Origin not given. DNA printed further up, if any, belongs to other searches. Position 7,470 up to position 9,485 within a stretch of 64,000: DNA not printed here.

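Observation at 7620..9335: Secreted transglutaminase-core protein with zero cysteines (the catalytic Cys position is Pro): likely a pseudoenzyme or binding module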

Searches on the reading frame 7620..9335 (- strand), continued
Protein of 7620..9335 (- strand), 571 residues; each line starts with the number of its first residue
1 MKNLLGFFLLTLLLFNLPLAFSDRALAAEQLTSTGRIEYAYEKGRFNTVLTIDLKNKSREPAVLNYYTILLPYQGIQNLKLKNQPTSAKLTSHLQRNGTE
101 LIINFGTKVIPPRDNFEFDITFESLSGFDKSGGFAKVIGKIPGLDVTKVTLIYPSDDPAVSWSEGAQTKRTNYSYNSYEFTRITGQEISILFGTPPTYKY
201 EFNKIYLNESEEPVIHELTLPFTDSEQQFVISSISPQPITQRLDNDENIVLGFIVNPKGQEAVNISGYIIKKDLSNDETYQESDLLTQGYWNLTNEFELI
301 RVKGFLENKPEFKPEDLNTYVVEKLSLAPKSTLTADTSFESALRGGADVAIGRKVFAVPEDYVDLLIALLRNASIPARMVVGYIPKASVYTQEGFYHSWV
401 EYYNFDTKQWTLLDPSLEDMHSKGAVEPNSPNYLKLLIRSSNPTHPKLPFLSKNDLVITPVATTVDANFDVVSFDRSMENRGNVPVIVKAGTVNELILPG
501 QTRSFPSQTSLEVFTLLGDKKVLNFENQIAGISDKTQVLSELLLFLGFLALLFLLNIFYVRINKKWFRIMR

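Call 29: list_cluster_members(proteins=[P0012, P0016, P0024, P0036, P0053, P0058, P0067, P0080, P0100, P0140])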
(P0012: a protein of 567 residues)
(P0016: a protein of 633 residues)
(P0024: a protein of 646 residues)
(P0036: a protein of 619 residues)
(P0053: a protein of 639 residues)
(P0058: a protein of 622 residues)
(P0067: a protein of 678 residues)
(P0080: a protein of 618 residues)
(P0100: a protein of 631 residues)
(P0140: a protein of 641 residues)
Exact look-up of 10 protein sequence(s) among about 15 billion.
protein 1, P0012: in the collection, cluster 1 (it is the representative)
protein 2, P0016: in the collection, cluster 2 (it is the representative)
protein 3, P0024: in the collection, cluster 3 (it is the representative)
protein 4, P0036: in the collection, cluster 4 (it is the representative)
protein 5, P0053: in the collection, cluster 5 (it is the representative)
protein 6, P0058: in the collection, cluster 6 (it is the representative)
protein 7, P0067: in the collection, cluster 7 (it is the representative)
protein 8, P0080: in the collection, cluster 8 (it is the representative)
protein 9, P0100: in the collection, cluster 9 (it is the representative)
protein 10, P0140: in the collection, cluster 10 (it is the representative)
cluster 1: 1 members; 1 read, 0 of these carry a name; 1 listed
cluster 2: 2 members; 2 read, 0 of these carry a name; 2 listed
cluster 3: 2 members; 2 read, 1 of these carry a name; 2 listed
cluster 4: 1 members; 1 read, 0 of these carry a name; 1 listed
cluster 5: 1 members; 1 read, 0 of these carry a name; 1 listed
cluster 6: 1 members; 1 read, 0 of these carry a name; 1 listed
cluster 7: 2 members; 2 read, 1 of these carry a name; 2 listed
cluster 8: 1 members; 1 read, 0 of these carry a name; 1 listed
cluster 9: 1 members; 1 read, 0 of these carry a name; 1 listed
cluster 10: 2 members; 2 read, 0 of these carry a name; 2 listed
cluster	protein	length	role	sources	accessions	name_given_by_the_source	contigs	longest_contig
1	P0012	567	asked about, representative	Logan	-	-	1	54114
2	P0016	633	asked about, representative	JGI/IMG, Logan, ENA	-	-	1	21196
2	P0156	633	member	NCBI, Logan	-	-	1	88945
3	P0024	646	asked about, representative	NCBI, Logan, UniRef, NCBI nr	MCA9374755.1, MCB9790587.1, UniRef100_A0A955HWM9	transglutaminase domain-containing protein [Candidatus Dojkabacteria bacterium] | Transglutaminase domain-containing protein n=1 Tax=Candidatus Dojkabacteria bacterium ...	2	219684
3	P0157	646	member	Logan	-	-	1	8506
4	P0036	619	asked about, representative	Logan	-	-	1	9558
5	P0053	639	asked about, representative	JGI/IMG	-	-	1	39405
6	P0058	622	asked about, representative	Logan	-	-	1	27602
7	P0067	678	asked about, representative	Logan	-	-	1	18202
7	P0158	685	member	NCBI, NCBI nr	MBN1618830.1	transglutaminase domain-containing protein [Candidatus Dojkabacteria bacterium]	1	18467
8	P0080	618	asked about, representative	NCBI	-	-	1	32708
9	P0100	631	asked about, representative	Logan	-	-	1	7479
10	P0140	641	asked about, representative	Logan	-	-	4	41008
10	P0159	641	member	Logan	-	-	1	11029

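Call 30: find_encoding_contigs(protein=P0080, flank=7000, max_places=1)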
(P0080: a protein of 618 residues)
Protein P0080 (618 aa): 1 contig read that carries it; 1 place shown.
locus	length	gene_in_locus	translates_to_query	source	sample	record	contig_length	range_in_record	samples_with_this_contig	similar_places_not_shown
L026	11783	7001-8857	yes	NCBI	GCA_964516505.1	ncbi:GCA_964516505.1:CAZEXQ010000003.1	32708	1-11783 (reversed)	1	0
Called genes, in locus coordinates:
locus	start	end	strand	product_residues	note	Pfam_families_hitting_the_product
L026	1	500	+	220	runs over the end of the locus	PF09335:VTT_dom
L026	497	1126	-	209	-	PF01726:LexA_DNA_bind, PF00717:Peptidase_S24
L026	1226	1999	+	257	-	PF00557:Peptidase_M24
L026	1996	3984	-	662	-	PF00270:DEAD (faint), PF04851:ResIII, PF17757:UvrB_inter, PF27431:UvrB_3rd, PF00271:Helicase_C, PF12344:UvrB, PF02151:UVR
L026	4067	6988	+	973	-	PF00005:ABC_tran (faint), PF02463:SMC_N (faint), PF03193:RsgA_GTPase (faint), PF13304:AAA_21 (faint), PF13555:AAA_29 (faint), PF20703:nSTAND1 (faint), PF17760:UvrA_inter, PF17755:UvrA_DNA-bind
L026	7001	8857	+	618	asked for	PF01841:Transglut_core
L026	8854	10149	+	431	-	PF01541:GIY-YIG, PF27096:UvrC_M, PF02151:UVR (weak), PF08459:UvrC_RNaseH_dom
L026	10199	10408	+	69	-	PF03840:SecG (weak)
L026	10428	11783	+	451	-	PF00496:SBP_bac_5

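Call 31: find_encoding_contigs(protein=P0058, flank=7000, max_places=1)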
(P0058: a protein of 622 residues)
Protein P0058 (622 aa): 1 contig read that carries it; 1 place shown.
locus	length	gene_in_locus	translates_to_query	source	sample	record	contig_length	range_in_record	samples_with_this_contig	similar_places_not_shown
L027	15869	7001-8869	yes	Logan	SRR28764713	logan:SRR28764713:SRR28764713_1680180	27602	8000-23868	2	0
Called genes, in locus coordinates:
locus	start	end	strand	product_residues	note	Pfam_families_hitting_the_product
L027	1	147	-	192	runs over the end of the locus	-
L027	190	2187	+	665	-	PF00270:DEAD (faint), PF04851:ResIII, PF17757:UvrB_inter, PF27431:UvrB_3rd, PF00271:Helicase_C, PF12344:UvrB, PF02151:UVR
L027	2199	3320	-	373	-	-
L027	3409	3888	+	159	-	-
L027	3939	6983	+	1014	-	PF00005:ABC_tran (faint), PF02463:SMC_N (faint), PF03193:RsgA_GTPase (faint), PF13175:AAA_15 (faint), PF13191:AAA_16 (faint), PF13304:AAA_21 (faint), PF17760:UvrA_inter, PF17755:UvrA_DNA-bind, +4 more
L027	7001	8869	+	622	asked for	PF01841:Transglut_core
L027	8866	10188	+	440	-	PF01541:GIY-YIG, PF27096:UvrC_M, PF02151:UVR (weak), PF08459:UvrC_RNaseH_dom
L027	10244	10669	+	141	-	PF04020:Phage_holin_4_2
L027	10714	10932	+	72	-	PF03840:SecG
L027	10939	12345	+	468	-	PF00496:SBP_bac_5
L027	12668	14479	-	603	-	PF00239:Resolvase, PF07508:Recombinase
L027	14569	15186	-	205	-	-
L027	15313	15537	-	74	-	PF13560:HTH_31 (weak), PF12844:HTH_19, PF13443:HTH_26 (weak), PF01381:HTH_3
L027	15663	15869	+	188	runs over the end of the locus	PF11611:DUF4352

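Call 32: find_encoding_contigs(protein=P0140, flank=7000, max_places=1)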
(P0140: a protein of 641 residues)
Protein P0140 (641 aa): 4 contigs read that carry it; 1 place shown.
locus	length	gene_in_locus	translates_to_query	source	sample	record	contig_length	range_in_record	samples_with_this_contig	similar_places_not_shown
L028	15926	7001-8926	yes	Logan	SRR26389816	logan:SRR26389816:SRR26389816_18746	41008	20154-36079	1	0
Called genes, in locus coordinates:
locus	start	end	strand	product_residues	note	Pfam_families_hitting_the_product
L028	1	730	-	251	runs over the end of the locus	PF02585:PIG-L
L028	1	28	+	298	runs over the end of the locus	PF13480:Acetyltransf_6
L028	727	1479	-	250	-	PF01996:F420_ligase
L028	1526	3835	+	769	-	PF00270:DEAD (faint), PF04851:ResIII, PF17757:UvrB_inter, PF27431:UvrB_3rd, PF00271:Helicase_C, PF12344:UvrB, PF02151:UVR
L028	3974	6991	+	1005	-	PF00005:ABC_tran (faint), PF02463:SMC_N (faint), PF03193:RsgA_GTPase (faint), PF13555:AAA_29 (faint), PF20703:nSTAND1 (faint), PF20720:nSTAND3 (faint), PF17760:UvrA_inter, PF17755:UvrA_DNA-bind, +1 more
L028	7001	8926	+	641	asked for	PF01841:Transglut_core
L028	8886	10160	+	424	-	PF27096:UvrC_M, PF02151:UVR, PF08459:UvrC_RNaseH_dom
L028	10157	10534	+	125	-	PF04020:Phage_holin_4_2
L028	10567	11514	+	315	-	PF14402:7TM_transglut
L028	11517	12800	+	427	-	PF14397:ATPgrasp_ST, PF01071:GARS_A (faint), PF02655:ATP-grasp_3 (faint), PF02955:GSH-S_ATP (faint), PF08443:RimK (weak)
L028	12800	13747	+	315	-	PF08014:MATCAP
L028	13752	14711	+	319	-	PF08443:RimK (faint)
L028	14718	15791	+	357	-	PF14397:ATPgrasp_ST (faint), PF02655:ATP-grasp_3 (faint), PF08443:RimK (faint), PF07478:Dala_Dala_lig_C (faint)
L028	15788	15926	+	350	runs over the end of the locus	PF02655:ATP-grasp_3 (faint), PF08443:RimK (faint), PF14397:ATPgrasp_ST (faint)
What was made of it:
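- Orthology: Cys-bearers are encoded uvrA-TG-uvrC (calls 30-32).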

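Call 36: search_protein_families(library=ncbifam, proteins=[window:7620-9335:-, P0080], max_evalue=0.1)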
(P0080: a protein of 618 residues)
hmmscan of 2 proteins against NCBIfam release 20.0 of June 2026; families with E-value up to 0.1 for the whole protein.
window:7620-9335:- (571 aa): 0 families

P0080 (618 aa): 1 family
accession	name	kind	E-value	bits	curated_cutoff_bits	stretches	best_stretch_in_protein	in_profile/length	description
TIGR03096.1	nitroso_cyanin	equivalog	0.028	14.2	142.85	1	68-111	46-87/135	nitrosocyanin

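Call 38: predict_structure(alignment_id=A2)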
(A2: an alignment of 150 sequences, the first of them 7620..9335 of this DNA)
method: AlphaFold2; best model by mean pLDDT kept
length: 571 residues; sequences in the alignment: 150
mean_pLDDT: 92.7   pTM: 0.86
mean pLDDT of the five models: 92.7, 92.6, 92.3, 92.3, 92.1
residues with pLDDT >= 90: 469; 70-90: 70; 50-70: 28; < 50: 4
segments of 3 or more residues with pLDDT < 50: 23-25
pLDDT, mean of each block of 10 residues (from residue 1): 74 72 57 97 96 97 96 96 88 96 96 97 91 94 97 95 97 94 96 97 98 98 98 98 97 98 98 92 96 98 95 96 92 72 95 96 98 98 96 95 97 96 87 98 94 94 96 95 97 95 93 97 82 67 96 96 81 57
secondary structure, 60 per line:
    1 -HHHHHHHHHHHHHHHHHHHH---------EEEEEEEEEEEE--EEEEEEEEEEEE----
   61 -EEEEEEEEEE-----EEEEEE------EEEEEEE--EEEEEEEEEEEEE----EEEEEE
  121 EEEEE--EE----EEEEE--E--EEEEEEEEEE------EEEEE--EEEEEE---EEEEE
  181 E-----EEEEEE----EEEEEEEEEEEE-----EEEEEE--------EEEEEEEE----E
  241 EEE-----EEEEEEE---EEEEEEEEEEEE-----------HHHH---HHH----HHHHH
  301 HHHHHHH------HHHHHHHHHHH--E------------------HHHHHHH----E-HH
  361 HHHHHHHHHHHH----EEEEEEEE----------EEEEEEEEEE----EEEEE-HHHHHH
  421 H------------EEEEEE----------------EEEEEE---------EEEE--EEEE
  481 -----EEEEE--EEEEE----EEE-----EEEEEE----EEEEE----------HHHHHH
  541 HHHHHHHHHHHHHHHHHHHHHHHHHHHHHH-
elements in order: H2-21 E31-42 E45-56 E62-71 E77-82 E89-95 E98-110 E115-125 E134-138 E144-153 E160-164 E167-172 E176-181 E187-192 E197-208 E214-219 E228-235 E240-243 E249-255 E259-270 H282-285 H296-307 H314-324 H346-352 H359-372 E377-384 E395-404 E409-413 H415-421 E434-439 E456-461 E471-474 E477-480 E486-490 E493-497 E502-504 E510-515 E520-524 H535-570
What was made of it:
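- AF2 pLDDT 92.7, pTM 0.86 (call 38).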

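Call 41: fold_search(model_id=the predicted structure, library=pdb)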
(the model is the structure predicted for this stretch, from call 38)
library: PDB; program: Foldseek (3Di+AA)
matches with E <= 10: 1446; with E <= 0.001: 50
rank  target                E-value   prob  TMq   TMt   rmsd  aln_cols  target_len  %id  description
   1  3isr_B                2.3e-09  1.00  0.34  0.62   9.2       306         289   14  The Crystal Structure of a Putative Cysteine Protease from Cytophaga hutchinsonii to 1.9A (released 2009-09-08)
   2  3isr_C                3.9e-09  1.00  0.34  0.63   6.0       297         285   14  The Crystal Structure of a Putative Cysteine Protease from Cytophaga hutchinsonii to 1.9A (released 2009-09-08)
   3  3isr_A                4.2e-09  1.00  0.34  0.62   9.2       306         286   15  The Crystal Structure of a Putative Cysteine Protease from Cytophaga hutchinsonii to 1.9A (released 2009-09-08)
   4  8b6l_O                7.1e-06  1.00  0.21  0.21  17.8       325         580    8  Subtomogram average of the human Sec61-TRAP-OSTA-translocon (released 2022-12-07)
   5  7oci_A                2.2e-05  1.00  0.20  0.25  18.2       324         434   12  Cryo-EM structure of yeast Ost6p containing oligosaccharyltransferase complex (released 2022-02-16)
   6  8agb_E                4.9e-05  1.00  0.21  0.26  18.2       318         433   12  Structure of yeast oligosaccharylransferase complex with lipid-linked oligosaccharide bound (released 2022-12-07)
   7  5nie_A                6.4e-05  1.00  0.20  0.19   9.2       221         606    9  Crystal structure of human LTA4H mutant R563A in open conformation (released 2017-08-23)
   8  3b7s_A                8.4e-05  0.99  0.16  0.15  19.7       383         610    9  [E296Q]LTA4H in complex with RSR substrate (released 2008-09-16)
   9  3chq                  9.3e-05  1.00  0.20  0.19   7.3       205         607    9  Crystal structure of leukotriene a4 hydrolase in complex with N5-[4-(phenylmethoxy)phenyl]-L-glutamine (released 2008-04-22)
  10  1sqm                  1.0e-04  1.00  0.20  0.19   7.1       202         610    9  STRUCTURE OF [R563A] LEUKOTRIENE A4 HYDROLASE (released 2004-08-03)
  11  5ni6                  1.1e-04  1.00  0.20  0.19   7.1       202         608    9  Crystal structure of human LTA4H mutant D375N in complex with LTA4 (released 2017-08-23)
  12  3chp                  1.1e-04  0.99  0.18  0.17  17.6       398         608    9  Crystal structure of leukotriene a4 hydrolase in complex with (3S)-3-amino-4-oxo-4-[(4-phenylmethoxyphenyl)amino]butanoi (released 2008-04-22)
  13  5ni2                  1.4e-04  1.00  0.20  0.19   7.0       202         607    9  Crystal structure of human LTA4H mutant E271A in complex with LTA4 (crystal form I) (released 2017-08-23)
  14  5ni4_B                2.1e-04  1.00  0.20  0.19   7.3       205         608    9  Crystal structure of human LTA4H mutant E271A in complex with LTA4 (crystal form II) (released 2017-08-23)
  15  6enb_A                2.2e-04  1.00  0.20  0.19   7.6       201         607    9  LTA4 hydrolase (E297Q) mutant in complex with Pro-Gly-Pro peptide (released 2017-12-13)
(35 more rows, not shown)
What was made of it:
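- Foldseek 3isr E=2e-9 (call 41).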

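Call 49: search_solved_structures(query=A2, max_evalue=0.01, show_alignments=3)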
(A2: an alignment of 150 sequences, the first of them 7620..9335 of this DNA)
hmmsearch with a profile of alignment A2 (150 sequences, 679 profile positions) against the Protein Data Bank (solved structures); distinct sequences matched with E-value up to 0.01: 2.
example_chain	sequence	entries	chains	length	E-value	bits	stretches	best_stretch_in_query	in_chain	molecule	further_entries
6g49_A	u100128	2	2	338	1.4e-11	47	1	367-427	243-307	Protein-glutamine gamma-glutamyltransferase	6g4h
3isr_A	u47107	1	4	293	2.5e-06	29.6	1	326-423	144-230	Transglutaminase-like enzymes, putative cysteine protease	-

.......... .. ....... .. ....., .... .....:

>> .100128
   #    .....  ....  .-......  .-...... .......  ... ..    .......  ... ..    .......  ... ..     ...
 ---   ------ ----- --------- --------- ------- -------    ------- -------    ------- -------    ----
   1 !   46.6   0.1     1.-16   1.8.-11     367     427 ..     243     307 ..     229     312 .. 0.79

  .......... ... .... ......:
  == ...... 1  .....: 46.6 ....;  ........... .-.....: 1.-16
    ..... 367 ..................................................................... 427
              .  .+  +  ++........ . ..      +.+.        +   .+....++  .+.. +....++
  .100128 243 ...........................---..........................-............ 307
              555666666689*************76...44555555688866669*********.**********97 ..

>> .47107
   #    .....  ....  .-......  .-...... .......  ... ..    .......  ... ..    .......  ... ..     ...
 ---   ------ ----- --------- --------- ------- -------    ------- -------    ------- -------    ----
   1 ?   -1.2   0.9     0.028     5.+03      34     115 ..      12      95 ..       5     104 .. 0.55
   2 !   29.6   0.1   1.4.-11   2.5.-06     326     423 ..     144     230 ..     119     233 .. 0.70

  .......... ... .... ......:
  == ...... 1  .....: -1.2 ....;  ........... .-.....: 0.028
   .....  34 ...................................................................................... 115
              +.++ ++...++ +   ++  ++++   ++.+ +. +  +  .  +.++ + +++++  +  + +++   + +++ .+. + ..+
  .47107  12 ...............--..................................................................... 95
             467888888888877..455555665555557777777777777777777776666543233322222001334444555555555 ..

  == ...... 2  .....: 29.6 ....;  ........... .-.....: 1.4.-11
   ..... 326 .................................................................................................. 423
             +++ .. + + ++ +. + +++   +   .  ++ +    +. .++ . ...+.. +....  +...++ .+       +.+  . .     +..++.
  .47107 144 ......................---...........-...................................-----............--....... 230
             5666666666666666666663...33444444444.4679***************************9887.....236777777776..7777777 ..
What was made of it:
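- Closest known: 3isr, putative TGase-like cysteine protease of Cytophaga hutchinsonii. Same: The family profile aligns to its GVCRDFA motif (call 49).
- Closest known: TgpA. Same: Best sequence-profile match in the PDB (E=1.4e-11, call 49).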

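Call 56: list_cluster_members(proteins=[P0059, P0060, P0061, P0063, P0066, P0073, P0085, P0096, P0110, P0149])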
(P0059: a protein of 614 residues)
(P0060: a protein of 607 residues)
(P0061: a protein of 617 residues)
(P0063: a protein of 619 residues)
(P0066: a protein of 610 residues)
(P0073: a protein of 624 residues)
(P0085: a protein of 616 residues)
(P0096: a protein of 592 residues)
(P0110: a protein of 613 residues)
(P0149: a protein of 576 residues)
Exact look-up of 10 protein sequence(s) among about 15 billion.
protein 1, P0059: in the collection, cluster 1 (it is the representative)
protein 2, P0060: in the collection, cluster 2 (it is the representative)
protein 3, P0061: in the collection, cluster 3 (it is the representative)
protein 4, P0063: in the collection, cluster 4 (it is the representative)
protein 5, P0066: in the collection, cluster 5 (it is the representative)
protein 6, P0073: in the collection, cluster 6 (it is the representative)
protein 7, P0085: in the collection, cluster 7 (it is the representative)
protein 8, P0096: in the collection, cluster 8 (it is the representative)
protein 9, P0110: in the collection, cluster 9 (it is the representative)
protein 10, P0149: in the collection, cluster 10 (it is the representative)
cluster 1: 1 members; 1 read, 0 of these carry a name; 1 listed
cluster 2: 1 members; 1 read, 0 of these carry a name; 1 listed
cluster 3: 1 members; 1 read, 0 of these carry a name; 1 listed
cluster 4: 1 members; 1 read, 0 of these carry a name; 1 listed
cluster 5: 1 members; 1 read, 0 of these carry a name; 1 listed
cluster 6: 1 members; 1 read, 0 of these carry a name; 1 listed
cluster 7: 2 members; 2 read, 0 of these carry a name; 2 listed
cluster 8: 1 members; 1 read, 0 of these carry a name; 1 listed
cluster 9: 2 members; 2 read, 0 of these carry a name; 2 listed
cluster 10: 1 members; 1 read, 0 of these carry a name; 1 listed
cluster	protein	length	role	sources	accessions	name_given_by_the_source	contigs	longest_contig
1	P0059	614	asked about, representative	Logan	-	-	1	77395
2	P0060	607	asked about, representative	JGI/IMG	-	-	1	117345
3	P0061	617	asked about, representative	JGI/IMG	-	-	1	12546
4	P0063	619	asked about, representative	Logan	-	-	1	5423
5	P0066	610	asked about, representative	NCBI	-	-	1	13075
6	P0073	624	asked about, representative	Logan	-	-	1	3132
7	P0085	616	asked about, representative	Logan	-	-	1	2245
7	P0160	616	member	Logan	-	-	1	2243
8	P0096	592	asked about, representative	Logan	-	-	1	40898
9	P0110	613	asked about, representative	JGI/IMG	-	-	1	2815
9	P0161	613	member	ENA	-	-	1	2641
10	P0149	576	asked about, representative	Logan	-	-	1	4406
